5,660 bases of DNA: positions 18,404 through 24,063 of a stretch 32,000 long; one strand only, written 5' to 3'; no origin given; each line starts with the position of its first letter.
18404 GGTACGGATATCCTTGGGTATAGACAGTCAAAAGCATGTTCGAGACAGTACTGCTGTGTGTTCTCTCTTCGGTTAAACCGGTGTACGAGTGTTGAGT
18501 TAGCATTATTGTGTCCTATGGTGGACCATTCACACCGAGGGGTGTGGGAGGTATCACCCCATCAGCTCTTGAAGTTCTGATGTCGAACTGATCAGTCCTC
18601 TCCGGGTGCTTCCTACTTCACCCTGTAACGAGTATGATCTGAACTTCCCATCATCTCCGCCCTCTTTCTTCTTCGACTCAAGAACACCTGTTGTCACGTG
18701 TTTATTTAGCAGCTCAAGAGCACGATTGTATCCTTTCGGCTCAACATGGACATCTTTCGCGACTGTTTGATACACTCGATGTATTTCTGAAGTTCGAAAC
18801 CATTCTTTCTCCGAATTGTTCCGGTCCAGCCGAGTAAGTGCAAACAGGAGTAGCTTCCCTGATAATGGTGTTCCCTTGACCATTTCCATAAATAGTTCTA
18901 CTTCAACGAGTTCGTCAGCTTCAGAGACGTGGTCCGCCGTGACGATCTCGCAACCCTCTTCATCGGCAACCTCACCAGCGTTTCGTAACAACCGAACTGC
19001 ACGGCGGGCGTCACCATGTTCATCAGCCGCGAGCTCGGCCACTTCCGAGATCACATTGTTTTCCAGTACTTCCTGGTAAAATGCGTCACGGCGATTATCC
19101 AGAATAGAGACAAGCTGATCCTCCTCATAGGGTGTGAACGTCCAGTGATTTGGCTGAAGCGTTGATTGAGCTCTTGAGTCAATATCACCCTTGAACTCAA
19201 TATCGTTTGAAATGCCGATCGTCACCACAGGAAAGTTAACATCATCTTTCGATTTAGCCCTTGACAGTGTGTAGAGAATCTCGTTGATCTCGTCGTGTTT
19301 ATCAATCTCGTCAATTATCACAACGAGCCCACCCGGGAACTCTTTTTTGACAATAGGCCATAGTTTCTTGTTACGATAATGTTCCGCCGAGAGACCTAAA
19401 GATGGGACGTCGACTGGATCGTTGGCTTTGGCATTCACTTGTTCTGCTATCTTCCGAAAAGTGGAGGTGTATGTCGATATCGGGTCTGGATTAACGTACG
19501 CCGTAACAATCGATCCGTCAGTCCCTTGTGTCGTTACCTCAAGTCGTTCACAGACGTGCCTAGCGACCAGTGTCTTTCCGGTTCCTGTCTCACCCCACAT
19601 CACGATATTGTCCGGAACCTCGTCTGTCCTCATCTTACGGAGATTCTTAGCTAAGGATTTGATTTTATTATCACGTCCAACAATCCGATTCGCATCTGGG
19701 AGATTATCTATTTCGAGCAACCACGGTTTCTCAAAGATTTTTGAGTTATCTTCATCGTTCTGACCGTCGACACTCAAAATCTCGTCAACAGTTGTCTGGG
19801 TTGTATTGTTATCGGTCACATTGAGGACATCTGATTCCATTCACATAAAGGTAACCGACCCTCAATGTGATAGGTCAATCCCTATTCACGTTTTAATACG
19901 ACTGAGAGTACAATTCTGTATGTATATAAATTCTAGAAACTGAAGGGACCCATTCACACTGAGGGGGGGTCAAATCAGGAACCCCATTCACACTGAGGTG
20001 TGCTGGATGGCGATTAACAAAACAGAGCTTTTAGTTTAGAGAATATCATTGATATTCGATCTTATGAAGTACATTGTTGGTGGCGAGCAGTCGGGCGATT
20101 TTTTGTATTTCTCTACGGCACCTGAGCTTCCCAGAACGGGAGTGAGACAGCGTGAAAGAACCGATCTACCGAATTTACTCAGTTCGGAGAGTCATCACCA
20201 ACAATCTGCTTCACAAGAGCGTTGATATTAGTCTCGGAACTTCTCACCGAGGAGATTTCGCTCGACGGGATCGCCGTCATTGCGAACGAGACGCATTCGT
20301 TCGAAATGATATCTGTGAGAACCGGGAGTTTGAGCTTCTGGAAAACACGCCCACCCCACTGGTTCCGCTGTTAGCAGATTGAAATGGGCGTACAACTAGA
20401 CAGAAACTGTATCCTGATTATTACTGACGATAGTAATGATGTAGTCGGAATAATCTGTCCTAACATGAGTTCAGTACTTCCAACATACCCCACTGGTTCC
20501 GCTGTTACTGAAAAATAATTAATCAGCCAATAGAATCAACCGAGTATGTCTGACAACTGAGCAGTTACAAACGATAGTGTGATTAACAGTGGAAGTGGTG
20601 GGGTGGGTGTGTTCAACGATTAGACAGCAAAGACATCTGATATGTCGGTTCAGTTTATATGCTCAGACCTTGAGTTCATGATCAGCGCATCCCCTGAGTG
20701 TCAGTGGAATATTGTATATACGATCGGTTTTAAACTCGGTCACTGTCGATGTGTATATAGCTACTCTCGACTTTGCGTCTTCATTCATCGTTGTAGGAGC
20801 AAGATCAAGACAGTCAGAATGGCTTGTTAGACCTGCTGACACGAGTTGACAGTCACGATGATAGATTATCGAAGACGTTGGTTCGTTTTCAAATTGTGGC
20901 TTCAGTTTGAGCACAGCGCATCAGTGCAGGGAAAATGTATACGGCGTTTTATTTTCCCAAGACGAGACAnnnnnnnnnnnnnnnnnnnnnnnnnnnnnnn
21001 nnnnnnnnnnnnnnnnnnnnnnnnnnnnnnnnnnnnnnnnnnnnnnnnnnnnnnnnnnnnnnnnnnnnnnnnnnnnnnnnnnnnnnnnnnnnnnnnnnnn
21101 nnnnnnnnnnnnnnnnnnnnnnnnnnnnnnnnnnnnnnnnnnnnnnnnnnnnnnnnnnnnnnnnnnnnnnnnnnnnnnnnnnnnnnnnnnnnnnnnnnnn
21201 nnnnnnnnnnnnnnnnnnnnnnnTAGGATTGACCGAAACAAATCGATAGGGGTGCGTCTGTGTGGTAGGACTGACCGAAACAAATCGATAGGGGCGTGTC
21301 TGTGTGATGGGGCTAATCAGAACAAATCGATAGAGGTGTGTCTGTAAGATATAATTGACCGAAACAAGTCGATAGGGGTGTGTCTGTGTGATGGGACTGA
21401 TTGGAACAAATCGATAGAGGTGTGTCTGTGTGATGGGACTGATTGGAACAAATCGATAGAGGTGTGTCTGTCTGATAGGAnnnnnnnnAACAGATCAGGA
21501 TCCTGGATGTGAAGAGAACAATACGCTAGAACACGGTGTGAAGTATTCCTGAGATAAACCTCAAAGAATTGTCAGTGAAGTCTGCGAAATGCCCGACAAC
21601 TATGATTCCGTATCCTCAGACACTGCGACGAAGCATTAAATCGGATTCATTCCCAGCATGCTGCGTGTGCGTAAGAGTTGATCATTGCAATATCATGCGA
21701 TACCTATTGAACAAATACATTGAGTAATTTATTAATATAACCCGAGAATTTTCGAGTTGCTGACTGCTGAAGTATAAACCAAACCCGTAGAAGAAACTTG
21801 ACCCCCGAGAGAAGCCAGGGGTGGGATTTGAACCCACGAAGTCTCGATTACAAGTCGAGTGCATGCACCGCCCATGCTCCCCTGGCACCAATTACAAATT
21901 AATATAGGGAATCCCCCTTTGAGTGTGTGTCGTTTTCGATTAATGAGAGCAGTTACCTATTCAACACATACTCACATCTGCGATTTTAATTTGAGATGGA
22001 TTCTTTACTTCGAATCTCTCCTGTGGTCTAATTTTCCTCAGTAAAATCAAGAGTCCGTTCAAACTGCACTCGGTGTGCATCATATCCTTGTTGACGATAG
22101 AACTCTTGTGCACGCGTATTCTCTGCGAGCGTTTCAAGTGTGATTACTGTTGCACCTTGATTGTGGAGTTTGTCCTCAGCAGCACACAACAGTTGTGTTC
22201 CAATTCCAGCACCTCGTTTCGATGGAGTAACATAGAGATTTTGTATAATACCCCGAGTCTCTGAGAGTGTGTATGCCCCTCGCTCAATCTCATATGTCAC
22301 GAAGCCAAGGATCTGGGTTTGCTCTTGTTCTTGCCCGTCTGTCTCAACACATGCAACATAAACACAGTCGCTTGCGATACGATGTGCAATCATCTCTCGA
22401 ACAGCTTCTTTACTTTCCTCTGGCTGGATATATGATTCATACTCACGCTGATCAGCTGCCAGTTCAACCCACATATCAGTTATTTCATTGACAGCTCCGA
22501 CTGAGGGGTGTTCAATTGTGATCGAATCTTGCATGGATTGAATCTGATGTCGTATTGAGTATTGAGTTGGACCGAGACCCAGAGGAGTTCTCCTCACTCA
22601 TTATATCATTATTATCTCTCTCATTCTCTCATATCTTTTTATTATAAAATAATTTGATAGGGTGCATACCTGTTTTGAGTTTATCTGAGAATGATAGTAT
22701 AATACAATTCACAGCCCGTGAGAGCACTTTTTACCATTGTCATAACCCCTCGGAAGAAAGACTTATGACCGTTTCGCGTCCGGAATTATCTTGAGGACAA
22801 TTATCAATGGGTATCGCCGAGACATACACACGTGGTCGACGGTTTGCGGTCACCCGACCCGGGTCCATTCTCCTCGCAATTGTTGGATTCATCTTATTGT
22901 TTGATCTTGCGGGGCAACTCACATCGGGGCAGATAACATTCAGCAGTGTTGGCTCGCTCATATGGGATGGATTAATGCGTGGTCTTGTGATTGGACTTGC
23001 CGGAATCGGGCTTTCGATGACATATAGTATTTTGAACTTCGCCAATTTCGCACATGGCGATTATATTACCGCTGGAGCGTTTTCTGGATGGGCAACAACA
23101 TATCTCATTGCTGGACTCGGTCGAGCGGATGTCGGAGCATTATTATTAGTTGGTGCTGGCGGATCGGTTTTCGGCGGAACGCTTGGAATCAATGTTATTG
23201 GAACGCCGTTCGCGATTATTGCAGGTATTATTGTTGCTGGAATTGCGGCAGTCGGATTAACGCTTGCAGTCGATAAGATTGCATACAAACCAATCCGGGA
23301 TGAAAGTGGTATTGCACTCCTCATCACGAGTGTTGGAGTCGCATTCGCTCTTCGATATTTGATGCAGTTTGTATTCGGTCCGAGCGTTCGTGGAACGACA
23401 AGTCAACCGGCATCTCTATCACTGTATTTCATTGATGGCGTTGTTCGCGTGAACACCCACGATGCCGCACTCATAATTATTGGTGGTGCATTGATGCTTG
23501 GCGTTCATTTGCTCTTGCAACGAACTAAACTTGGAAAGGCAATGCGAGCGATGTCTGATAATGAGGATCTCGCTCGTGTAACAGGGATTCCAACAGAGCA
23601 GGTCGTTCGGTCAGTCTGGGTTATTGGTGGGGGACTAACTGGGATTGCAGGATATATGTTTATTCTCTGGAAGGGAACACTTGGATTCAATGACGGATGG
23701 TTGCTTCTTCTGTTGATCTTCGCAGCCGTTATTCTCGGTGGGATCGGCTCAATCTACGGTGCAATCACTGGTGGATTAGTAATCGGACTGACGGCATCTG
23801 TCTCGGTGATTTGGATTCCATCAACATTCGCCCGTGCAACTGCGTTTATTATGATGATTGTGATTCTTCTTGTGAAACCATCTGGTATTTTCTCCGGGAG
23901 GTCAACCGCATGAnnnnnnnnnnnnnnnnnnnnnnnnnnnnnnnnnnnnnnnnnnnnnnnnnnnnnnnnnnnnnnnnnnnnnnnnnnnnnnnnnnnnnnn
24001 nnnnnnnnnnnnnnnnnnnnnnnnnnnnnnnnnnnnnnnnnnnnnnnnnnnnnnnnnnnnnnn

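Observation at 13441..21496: Composite replication island: two Orc1/Cdc6 genes interleaved with four distinct ORB/iteron repeat families in 8 kb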

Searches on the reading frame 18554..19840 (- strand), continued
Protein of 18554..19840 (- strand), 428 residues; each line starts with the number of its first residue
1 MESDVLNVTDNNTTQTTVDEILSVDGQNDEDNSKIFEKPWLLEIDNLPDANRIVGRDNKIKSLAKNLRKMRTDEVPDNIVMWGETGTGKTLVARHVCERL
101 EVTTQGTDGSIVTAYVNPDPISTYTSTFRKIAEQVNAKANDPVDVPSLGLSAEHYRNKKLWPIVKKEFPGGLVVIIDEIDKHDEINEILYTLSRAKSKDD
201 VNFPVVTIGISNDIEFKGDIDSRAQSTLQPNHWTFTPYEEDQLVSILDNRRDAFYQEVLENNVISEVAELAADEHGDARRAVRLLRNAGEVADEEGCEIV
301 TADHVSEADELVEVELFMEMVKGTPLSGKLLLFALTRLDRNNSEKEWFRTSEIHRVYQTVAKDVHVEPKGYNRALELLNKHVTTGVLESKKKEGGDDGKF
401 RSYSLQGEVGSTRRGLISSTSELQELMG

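Call 82: search_dna_similar(query=window:18554-19840:-, collection=plasmids, mode=protein, max_rows=10)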
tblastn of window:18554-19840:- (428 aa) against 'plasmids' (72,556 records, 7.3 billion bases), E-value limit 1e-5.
Records with a match: 442; places in all: 858; records where one place covers at least 80% of the query: 293.
Best place of each record, by identity: 90-95% 3; 80-90% 26; <60% 413.
By first word of the organism name: Haloarcula 46; Halobacterium 29; Haladaptatus 29; Halorussus 28; Natrinema 27; Haloferax 25; Halobaculum 21; Haloterrigena 14; Halorubrum 14; Haloplanus 13; and 50 more.
By predicted mobility (MOB-suite, as given by PLSDB): non-mobilizable 441; conjugative 1.
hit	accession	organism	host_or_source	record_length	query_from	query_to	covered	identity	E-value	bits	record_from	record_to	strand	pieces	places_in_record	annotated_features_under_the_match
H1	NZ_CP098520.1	Haloplanus sp. HW8-1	cell culture,salt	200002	20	428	96%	94.1%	0e+0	733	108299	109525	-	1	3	orc1/cdc6 family replication initiation protein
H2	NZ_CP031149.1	Haloplanus rubicundus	solar salt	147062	20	428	96%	93.6%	0e+0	731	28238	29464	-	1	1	orc1/cdc6 family replication initiation protein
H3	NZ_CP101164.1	Halorarius halobius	cell culture,salt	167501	20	427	95%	90.7%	0e+0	709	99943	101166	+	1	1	orc1/cdc6 family replication initiation protein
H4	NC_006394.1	Haloarcula marismortui ATCC 43049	-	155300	20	428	96%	81.9%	0e+0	645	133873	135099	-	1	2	orc1/cdc6 family replication initiation protein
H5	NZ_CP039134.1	Haloarcula marismortui ATCC 43049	Cell culture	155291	20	428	96%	81.9%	0e+0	645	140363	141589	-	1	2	orc1/cdc6 family replication initiation protein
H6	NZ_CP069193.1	Haloterrigena salifodinae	Salt Microbe,Salt Mine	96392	20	428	96%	81.9%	0e+0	641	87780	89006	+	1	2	orc1/cdc6 family replication initiation protein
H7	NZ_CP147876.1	Haloplanus sp. GX21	cell culture,marine solar saltern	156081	20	428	96%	81.9%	0e+0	641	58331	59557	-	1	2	orc1/cdc6 family replication initiation protein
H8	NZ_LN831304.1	Halobacterium hubeiense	-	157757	20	428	96%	81.9%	0e+0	640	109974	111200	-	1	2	orc1/cdc6 family replication initiation protein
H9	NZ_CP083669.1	Haloprofundus halobius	cell culture,salt lake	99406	20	428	96%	81.7%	0e+0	643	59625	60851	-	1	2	orc1/cdc6 family replication initiation protein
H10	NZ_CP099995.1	Halorussus salilacus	cell culture,Substrate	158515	20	428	96%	81.7%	0e+0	642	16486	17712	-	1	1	orc1/cdc6 family replication initiation protein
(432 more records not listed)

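Call 84: search_dna_similar(query=L005:2453-3703:-, collection=plasmids, mode=protein, max_rows=8)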
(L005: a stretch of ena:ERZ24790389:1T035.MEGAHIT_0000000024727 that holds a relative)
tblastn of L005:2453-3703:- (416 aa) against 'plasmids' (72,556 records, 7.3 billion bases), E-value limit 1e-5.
Records with a match: 454; places in all: 910; records where one place covers at least 80% of the query: 427.
Best place of each record, by identity: 60-80% 12; <60% 442.
By first word of the organism name: Haloarcula 47; Halobacterium 32; Natrinema 29; Haladaptatus 29; Halorussus 28; Haloferax 25; Halobaculum 21; Haloterrigena 15; Halorubrum 14; Haloplanus 13; and 52 more.
By predicted mobility (MOB-suite, as given by PLSDB): non-mobilizable 453; conjugative 1.
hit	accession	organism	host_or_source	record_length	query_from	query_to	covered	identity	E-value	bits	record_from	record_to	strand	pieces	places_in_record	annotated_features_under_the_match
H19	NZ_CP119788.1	Haloarcula halobia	cell culture,sediment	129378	3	416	100%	74.4%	0e+0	636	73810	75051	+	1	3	orc1/cdc6 family replication initiation protein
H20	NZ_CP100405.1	Haloarcula marina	cell culture,sediment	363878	23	415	94%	77.9%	0e+0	630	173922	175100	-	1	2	orc1/cdc6 family replication initiation protein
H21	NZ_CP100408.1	Haloarcula marina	cell culture,sediment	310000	20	415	95%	77.3%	0e+0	629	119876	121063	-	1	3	orc1/cdc6 family replication initiation protein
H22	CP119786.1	Haloarcula rara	cell culture,sediment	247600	20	415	95%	75.5%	0e+0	624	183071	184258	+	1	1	record has no annotation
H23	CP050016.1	Haloarcula sp. JP-L23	-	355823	4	415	99%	71.4%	0e+0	591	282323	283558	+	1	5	AAA family ATPase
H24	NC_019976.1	Natronococcus occultus SP4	-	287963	5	413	98%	71.1%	0e+0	597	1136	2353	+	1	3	orc1/cdc6 family replication initiation protein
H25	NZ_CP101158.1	Natronosalvus amylolyticus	cell culture,sediment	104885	7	413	98%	71.3%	0e+0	590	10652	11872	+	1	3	orc1/cdc6 family replication initiation protein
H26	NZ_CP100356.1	Natronosalvus rutilus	cell culture,sediment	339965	7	415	98%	69.4%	0e+0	577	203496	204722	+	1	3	orc1/cdc6 family replication initiation protein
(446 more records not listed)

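Call 88: get_annotated_region(hit=H1, flank=3000)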
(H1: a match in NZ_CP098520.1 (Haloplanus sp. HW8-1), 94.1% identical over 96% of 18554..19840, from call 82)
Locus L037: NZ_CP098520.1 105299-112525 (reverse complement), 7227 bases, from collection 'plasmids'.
description: Haloplanus sp. HW8-1 plasmid unnamed2, complete sequence
organism: Haloplanus sp. HW8-1 (NCBI taxid 2949995)
taxonomy: Archaea; Euryarchaeota; Halobacteria; Halobacteriales; Haloferacaceae; Haloplanus; Haloplanus sp. HW8-1
host: -; source: cell culture,salt; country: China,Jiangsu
typing (MOB-suite, as given by PLSDB): non-mobilizable
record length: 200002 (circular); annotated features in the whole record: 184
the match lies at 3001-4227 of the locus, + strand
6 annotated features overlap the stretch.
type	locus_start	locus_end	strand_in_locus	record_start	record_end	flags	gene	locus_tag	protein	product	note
CDS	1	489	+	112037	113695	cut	-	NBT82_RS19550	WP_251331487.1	hypothetical protein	-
CDS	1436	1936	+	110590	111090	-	-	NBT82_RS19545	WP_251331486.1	hypothetical protein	-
CDS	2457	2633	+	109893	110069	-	-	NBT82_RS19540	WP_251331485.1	hypothetical protein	-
CDS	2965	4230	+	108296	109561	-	-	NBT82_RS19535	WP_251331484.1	orc1/cdc6 family replication initiation protein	-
CDS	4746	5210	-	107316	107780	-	-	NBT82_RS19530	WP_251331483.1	DUF555 domain-containing protein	-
CDS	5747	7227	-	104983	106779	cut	-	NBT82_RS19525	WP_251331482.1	hypothetical protein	-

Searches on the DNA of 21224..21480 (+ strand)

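Call 95: search_dna_similar(query=window:21224-21480:+, collection=plasmids, mode=distant, max_rows=15, max_evalue=0.001)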
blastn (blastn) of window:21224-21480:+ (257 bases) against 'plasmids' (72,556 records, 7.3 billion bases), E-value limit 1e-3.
Records with a match: 5; places in all: 7; records where one place covers at least 80% of the query: 2.
Best place of each record, by identity: 80-90% 1; 60-80% 4.
By first word of the organism name: Natronosalvus 2; Natronorubrum 1; Haloprofundus 1; Halomarina 1.
By predicted mobility (MOB-suite, as given by PLSDB): non-mobilizable 5.
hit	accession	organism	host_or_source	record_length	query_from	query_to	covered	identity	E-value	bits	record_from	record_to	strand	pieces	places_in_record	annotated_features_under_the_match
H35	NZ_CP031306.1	Natronorubrum bangense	Cell culture,The Bange salt-alkaline ...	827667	13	244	85%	72.6%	1e-4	108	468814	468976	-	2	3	none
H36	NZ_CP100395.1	Natronosalvus caseinilyticus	Salt lake,Salt lake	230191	13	241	80%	74.1%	1e-4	106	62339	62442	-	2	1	none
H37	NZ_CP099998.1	Natronosalvus halobius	cell culture,sediment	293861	55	199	47%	81.7%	1e-5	112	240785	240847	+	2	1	none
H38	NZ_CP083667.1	Haloprofundus halobius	cell culture,salt lake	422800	53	120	26%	78.1%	4e-4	52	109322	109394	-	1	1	none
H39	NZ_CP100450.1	Halomarina sp. BCD28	cell culture,sediment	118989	14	77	25%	78.6%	4e-4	53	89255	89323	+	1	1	none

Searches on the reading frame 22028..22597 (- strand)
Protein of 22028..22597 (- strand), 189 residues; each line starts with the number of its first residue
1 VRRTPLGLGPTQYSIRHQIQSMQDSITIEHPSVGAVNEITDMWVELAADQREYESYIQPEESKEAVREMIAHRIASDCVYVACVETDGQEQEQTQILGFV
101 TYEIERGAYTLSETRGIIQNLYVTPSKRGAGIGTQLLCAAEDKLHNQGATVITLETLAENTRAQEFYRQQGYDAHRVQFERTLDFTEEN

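Call 6: search_protein_families(library=pfam, proteins=[window:22028-22597:-], max_evalue=0.01)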
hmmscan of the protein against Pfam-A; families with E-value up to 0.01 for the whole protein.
window:22028-22597:- (189 aa): 7 families
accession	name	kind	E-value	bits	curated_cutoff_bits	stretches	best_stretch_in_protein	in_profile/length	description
PF00583.31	Acetyltransf_1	-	6.6e-17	62.3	20.7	1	48-172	6-116/116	Acetyltransferase (GNAT) family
PF13508.13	Acetyltransf_7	-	4.3e-13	49.9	27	1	78-172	4-82/84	Acetyltransferase (GNAT) domain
PF13673.13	Acetyltransf_10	-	4.2e-11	43.4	23.6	1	60-181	4-116/128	Acetyltransferase (GNAT) domain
PF08445.16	FR47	-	1.3e-06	28.7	22.1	1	109-175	15-80/86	FR47-like protein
PF14542.12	Acetyltransf_CG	-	6.6e-05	23.4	30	1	93-153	8-62/80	GCN5-related N-acetyl-transferase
PF13302.13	Acetyltransf_3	-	0.0011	20.1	25.4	1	41-172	14-137/138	Acetyltransferase (GNAT) domain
PF13420.13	Acetyltransf_4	-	0.0037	17.7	24.3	1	57-177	25-139/155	Acetyltransferase (GNAT) domain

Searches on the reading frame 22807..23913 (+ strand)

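Call 7: search_protein_families(library=pfam, proteins=[window:22807-23913:+], max_evalue=0.01)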
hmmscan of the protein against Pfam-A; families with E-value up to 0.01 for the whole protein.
window:22807-23913:+ (368 aa): 1 family
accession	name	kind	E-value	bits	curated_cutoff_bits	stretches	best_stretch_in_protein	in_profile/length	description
PF02653.21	BPD_transp_2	-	1.7e-34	119.6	26.8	1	53-354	3-269/269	Branched-chain amino acid transport system / permease component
